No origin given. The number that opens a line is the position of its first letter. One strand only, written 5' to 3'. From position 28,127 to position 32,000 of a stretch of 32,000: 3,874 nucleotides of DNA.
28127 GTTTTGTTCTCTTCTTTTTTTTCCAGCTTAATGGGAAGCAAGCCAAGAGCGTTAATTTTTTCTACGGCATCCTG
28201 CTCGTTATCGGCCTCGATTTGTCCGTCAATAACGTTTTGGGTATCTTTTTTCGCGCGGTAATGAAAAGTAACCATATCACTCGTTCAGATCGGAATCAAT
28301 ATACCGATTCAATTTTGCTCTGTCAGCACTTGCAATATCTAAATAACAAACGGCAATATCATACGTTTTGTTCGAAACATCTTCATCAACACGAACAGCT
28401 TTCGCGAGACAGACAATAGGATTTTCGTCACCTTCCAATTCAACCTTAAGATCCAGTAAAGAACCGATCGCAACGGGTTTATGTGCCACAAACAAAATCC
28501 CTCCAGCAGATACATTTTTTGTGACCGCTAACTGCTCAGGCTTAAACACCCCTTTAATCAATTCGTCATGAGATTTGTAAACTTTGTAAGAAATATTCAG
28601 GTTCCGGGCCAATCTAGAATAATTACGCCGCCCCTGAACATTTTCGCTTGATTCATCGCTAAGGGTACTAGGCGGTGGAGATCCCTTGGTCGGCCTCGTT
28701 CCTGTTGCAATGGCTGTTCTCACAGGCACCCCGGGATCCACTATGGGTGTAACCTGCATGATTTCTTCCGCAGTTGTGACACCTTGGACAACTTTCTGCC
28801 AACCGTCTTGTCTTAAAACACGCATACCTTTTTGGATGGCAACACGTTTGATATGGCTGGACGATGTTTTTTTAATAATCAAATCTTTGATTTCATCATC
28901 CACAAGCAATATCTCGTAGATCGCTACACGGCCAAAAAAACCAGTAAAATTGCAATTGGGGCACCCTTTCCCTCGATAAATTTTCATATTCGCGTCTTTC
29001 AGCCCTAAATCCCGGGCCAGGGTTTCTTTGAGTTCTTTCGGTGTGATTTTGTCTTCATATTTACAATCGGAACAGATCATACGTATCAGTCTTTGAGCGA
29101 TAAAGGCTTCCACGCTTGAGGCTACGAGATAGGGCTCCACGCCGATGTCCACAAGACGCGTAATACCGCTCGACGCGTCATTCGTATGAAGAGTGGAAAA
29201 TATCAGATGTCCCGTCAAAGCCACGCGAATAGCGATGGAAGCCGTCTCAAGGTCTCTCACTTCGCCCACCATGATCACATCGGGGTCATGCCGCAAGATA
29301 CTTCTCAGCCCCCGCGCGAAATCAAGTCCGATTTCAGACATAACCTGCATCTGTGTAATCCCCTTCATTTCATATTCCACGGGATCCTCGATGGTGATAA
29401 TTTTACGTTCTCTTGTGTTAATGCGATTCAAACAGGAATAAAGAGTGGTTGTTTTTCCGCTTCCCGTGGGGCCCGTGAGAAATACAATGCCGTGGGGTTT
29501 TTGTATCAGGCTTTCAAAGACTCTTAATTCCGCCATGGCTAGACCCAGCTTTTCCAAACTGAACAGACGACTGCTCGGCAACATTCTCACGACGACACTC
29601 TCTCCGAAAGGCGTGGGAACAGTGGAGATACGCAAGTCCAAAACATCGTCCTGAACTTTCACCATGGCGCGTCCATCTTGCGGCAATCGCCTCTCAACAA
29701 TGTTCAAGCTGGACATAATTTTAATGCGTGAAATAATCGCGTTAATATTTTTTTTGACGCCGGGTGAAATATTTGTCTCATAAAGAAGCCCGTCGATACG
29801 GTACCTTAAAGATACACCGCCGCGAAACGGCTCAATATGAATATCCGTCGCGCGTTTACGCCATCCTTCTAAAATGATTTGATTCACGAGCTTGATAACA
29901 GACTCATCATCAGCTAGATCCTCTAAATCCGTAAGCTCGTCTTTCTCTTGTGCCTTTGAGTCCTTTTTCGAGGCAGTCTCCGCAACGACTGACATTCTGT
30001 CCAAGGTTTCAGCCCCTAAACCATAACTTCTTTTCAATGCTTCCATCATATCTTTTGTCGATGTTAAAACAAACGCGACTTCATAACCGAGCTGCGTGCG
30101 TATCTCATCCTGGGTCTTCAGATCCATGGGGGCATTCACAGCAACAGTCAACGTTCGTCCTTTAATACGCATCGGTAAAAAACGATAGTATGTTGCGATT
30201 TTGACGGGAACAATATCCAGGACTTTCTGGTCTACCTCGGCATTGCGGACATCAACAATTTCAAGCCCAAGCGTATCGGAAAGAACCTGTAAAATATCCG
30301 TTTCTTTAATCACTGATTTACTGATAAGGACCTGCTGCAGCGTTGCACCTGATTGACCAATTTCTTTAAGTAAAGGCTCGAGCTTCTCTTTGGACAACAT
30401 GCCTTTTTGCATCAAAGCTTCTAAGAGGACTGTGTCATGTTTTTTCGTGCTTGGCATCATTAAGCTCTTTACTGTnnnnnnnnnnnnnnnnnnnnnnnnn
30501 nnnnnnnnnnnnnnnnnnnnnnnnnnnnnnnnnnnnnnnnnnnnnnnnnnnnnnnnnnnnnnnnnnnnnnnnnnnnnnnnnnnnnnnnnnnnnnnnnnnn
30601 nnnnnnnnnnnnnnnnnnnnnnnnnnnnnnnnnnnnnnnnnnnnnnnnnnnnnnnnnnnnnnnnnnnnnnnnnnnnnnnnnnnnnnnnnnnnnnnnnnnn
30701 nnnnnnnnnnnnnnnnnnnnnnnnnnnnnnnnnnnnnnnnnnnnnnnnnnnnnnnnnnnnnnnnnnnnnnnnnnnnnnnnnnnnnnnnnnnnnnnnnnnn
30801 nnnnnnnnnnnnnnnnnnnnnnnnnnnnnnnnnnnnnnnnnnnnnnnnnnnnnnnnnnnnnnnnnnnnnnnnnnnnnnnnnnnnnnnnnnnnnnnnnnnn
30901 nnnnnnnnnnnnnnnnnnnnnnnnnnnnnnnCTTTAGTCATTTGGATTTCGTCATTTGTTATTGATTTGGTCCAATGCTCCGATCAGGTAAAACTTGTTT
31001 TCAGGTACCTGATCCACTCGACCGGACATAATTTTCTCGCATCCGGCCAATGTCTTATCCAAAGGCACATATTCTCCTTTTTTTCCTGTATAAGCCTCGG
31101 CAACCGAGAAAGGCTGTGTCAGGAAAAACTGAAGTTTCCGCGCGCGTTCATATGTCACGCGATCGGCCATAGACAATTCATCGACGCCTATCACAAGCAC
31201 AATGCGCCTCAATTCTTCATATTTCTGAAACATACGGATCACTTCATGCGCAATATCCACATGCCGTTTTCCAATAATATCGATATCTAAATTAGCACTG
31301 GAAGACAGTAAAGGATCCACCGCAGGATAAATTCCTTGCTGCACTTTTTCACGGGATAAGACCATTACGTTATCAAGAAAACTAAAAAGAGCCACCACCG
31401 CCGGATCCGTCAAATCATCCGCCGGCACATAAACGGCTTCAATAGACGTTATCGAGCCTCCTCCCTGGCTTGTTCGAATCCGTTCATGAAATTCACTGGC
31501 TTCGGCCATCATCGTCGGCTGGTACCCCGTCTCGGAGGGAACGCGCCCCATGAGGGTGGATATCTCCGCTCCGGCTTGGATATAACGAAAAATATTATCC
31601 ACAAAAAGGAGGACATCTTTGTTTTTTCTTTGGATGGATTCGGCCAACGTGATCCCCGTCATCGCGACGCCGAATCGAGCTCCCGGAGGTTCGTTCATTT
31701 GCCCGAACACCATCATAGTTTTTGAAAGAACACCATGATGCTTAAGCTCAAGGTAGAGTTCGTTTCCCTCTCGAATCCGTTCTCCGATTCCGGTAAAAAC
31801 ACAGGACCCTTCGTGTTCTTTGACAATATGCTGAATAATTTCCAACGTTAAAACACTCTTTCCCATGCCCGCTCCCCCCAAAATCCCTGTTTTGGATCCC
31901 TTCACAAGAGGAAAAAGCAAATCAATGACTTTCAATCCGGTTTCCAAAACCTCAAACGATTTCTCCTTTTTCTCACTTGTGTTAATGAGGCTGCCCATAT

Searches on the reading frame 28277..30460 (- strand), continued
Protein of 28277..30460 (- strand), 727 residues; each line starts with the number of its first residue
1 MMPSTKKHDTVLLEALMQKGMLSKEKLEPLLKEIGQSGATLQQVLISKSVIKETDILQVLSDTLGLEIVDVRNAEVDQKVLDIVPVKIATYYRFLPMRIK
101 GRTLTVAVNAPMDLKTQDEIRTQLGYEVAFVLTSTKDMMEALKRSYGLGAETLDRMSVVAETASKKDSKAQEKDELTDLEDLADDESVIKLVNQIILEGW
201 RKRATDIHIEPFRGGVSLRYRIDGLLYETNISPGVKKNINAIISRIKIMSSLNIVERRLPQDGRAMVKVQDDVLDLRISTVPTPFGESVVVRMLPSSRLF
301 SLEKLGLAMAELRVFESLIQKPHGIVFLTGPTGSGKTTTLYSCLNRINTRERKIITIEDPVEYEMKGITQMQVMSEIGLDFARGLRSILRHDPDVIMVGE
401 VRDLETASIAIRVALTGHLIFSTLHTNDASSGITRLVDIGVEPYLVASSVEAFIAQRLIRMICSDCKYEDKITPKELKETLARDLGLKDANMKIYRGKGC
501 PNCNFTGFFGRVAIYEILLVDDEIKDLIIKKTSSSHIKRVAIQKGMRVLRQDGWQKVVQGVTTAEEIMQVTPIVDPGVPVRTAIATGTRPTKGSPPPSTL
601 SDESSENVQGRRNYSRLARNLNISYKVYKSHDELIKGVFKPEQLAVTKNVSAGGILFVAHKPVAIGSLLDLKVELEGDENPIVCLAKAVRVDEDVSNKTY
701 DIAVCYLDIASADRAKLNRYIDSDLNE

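Call 73: search_protein_families(library=ncbifam, proteins=[window:28277-30460:-], max_evalue=0.001)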
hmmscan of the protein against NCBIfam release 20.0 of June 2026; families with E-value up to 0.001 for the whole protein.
window:28277-30460:- (727 aa): 24 families
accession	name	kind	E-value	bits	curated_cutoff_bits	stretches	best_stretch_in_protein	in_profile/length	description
TIGR02533.1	type_II_gspE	equivalog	2e-175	584.2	630.25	1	84-571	4-486/486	type II secretion system ATPase GspE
TIGR02538.1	type_IV_pilB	equivalog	2.2e-171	571.3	675.65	1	12-571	2-562/564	type IV-A pilus assembly ATPase PilB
NF053534.1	T4PilAsmATPsTfpB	equivalog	4e-138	461.3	850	1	41-572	53-583/584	type IV pilus assembly ATPase TfpB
NF007755.0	PRK10436.1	equivalog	1.4e-128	429.5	617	1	127-571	30-459/465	type II secretion system protein GspE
NF041000.1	ATPase_ComGA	equivalog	3.2e-74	249.3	300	1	194-460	2-266/267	competence type IV pilus ATPase ComGA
TIGR01420.1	pilT_fam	subfamily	1.1e-55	189.3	319.1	1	193-459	3-268/343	PilT/PilU family type 4a pilus ATPase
TIGR02525.1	plasmid_TraJ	equivalog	5e-27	94.8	368.3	1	288-438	119-271/372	plasmid transfer ATPase TraJ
TIGR02524.1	dot_icm_DotB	equivalog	5.3e-26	91.6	463.3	1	319-438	130-258/358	Dot/Icm type IV secretion system ATPase DotB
NF058587.1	archaellum_moto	equivalog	1e-16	60.8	550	1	325-438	277-395/527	archaellum flagellar ATPase motor FlaI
TIGR02782.1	TrbB_P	equivalog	1.1e-15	57.7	304.55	1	310-441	124-257/303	P-type conjugative transfer ATPase TrbB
NF008411.1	PRK11234.1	equivalog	1.4e-14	53.4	1170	1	8-177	480-647/723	cyclic di-3',5'-guanylate-activated glycosyltransferase NfrB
TIGR02788.1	VirB11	equivalog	6.6e-14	51.7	249.95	1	319-440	141-266/308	P-type DNA transfer ATPase VirB11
NF010469.0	PRK13894.1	subfamily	4.6e-13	49.2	508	1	317-456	144-284/320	conjugal transfer ATPase TrbB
NF010407.0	PRK13833.1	subfamily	1.5e-12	47.6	499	1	310-442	132-265/323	conjugal transfer protein TrbB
TIGR03819.1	heli_sec_ATPase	hypoth_equivalog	1.6e-11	44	373.15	1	296-456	148-317/340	TadA family conjugal transfer-associated ATPase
NF053729.1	c-di-GMP_motif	domain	1.6e-05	24.6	38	1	14-62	4-52/53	cyclic di-GMP-binding domain-containing protein, MshE-related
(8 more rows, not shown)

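Call 76: search_protein_families(library=ncbifam, alignment_id=A3, max_evalue=0.001)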
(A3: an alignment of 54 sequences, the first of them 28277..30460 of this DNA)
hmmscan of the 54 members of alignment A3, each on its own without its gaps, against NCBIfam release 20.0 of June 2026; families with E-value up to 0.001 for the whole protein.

A. member 1, window:28277-30460:- (727 aa): 24 families
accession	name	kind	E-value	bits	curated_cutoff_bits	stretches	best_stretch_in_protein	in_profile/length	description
TIGR02533.1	type_II_gspE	equivalog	2e-175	584.2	630.25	1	84-571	4-486/486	type II secretion system ATPase GspE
TIGR02538.1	type_IV_pilB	equivalog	2.2e-171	571.3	675.65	1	12-571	2-562/564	type IV-A pilus assembly ATPase PilB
NF053534.1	T4PilAsmATPsTfpB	equivalog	4e-138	461.3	850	1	41-572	53-583/584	type IV pilus assembly ATPase TfpB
NF007755.0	PRK10436.1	equivalog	1.4e-128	429.5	617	1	127-571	30-459/465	type II secretion system protein GspE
NF041000.1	ATPase_ComGA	equivalog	3.2e-74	249.3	300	1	194-460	2-266/267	competence type IV pilus ATPase ComGA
TIGR01420.1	pilT_fam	subfamily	1.1e-55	189.3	319.1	1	193-459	3-268/343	PilT/PilU family type 4a pilus ATPase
TIGR02525.1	plasmid_TraJ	equivalog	5e-27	94.8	368.3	1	288-438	119-271/372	plasmid transfer ATPase TraJ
TIGR02524.1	dot_icm_DotB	equivalog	5.3e-26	91.6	463.3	1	319-438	130-258/358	Dot/Icm type IV secretion system ATPase DotB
NF058587.1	archaellum_moto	equivalog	1e-16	60.8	550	1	325-438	277-395/527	archaellum flagellar ATPase motor FlaI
TIGR02782.1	TrbB_P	equivalog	1.1e-15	57.7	304.55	1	310-441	124-257/303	P-type conjugative transfer ATPase TrbB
NF008411.1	PRK11234.1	equivalog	1.4e-14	53.4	1170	1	8-177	480-647/723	cyclic di-3',5'-guanylate-activated glycosyltransferase NfrB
TIGR02788.1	VirB11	equivalog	6.6e-14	51.7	249.95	1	319-440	141-266/308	P-type DNA transfer ATPase VirB11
NF010469.0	PRK13894.1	subfamily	4.6e-13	49.2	508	1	317-456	144-284/320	conjugal transfer ATPase TrbB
NF010407.0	PRK13833.1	subfamily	1.5e-12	47.6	499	1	310-442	132-265/323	conjugal transfer protein TrbB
TIGR03819.1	heli_sec_ATPase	hypoth_equivalog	1.6e-11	44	373.15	1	296-456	148-317/340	TadA family conjugal transfer-associated ATPase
NF053729.1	c-di-GMP_motif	domain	1.6e-05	24.6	38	1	14-62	4-52/53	cyclic di-GMP-binding domain-containing protein, MshE-related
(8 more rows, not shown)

B. families by the number of members that match (of 54 scanned): 28 families (the first 25 are shown)
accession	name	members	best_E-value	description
TIGR02533.1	type_II_gspE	54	1.5e-180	type II secretion system ATPase GspE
TIGR02538.1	type_IV_pilB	54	8.2e-174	type IV-A pilus assembly ATPase PilB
NF053534.1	T4PilAsmATPsTfpB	54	2.7e-144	type IV pilus assembly ATPase TfpB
NF007755.0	PRK10436.1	54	9.4e-133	type II secretion system protein GspE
NF041000.1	ATPase_ComGA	54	1.1e-77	competence type IV pilus ATPase ComGA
TIGR01420.1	pilT_fam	54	1.7e-59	PilT/PilU family type 4a pilus ATPase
TIGR02525.1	plasmid_TraJ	54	5.3e-30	plasmid transfer ATPase TraJ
TIGR02524.1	dot_icm_DotB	54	2e-28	Dot/Icm type IV secretion system ATPase DotB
NF058587.1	archaellum_moto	54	7.5e-19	archaellum flagellar ATPase motor FlaI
TIGR02782.1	TrbB_P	54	5.3e-18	P-type conjugative transfer ATPase TrbB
NF010469.0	PRK13894.1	54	2.1e-16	conjugal transfer ATPase TrbB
NF008411.1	PRK11234.1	54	1.8e-15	cyclic di-3',5'-guanylate-activated glycosyltransferase NfrB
NF010407.0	PRK13833.1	54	4.5e-15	conjugal transfer protein TrbB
TIGR02788.1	VirB11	54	5.7e-15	P-type DNA transfer ATPase VirB11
TIGR03819.1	heli_sec_ATPase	54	1.2e-14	TadA family conjugal transfer-associated ATPase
NF053729.1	c-di-GMP_motif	37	4.6e-09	cyclic di-GMP-binding domain-containing protein, MshE-related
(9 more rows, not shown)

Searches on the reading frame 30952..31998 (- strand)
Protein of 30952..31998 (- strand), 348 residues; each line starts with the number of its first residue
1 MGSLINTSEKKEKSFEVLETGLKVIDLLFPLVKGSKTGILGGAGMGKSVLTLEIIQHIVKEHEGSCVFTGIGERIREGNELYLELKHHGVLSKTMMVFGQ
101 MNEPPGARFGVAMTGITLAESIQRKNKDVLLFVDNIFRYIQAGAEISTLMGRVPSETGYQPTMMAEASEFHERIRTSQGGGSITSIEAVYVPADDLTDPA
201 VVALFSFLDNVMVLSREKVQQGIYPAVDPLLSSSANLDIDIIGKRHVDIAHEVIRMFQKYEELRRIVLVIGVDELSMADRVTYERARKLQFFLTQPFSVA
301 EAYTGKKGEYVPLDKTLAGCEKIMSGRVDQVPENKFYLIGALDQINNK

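Call 4: search_protein_families(library=pfam, proteins=[window:30952-31998:-], max_evalue=0.01)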
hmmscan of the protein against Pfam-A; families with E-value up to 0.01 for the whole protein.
window:30952-31998:- (348 aa): 4 families
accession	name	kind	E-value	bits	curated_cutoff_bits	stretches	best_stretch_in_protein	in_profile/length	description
PF00006.31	ATP-synt_ab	-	1.6e-68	231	29.5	1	21-234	1-213/213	ATP synthase alpha/beta family, nucleotide-binding domain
PF22919.1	ATP-synt_VA_C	-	4.4e-12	46.4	24.7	1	242-326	8-95/101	C-terminal domain of V and A type ATP synthase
PF00005.33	ABC_tran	-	0.0031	18.5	25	1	29-97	6-70/137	ABC transporter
PF13245.12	AAA_19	-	0.004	17.8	25.1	0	36-247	13-72/134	AAA domain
